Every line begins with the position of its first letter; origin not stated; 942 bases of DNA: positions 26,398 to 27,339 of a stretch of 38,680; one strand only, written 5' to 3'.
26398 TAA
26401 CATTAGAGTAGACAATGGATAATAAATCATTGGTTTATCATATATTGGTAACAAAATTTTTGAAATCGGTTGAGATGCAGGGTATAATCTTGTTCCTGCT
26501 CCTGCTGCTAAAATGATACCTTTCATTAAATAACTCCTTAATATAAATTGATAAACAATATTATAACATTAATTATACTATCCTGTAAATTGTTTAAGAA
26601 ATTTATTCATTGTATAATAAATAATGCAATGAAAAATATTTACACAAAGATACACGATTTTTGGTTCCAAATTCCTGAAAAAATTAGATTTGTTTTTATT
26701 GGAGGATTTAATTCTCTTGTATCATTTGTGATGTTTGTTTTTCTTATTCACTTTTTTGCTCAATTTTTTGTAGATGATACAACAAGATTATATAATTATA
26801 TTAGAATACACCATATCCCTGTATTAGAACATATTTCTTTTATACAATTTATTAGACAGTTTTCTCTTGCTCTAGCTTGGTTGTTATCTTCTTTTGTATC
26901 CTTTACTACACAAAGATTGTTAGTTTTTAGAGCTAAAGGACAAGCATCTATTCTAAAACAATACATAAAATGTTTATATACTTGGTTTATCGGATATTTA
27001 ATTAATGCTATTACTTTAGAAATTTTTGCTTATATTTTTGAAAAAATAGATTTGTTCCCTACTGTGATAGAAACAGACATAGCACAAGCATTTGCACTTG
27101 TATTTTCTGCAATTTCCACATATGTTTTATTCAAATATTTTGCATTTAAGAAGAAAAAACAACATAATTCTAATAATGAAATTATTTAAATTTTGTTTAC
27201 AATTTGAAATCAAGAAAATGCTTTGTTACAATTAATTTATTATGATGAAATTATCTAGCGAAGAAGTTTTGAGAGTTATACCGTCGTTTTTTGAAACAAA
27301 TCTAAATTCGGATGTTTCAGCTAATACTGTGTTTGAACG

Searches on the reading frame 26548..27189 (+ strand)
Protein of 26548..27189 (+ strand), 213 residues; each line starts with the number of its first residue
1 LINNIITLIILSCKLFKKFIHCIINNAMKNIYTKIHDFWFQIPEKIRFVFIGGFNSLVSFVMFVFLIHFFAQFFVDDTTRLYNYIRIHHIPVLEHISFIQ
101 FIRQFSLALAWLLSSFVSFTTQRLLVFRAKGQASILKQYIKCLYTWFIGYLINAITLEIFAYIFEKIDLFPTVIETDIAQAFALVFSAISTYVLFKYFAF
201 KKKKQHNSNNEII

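Call 10: search_protein_families(library=pfam, proteins=[window:26548-27189:+])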
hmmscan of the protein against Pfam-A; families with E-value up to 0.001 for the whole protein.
window:26548-27189:+ (213 aa): 1 family
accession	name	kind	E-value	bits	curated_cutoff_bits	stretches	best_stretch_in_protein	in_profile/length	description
PF04138.20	GtrA_DPMS_TM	-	2.2e-09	38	26.1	1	100-200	25-117/117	GtrA/DPMS, transmembrane domain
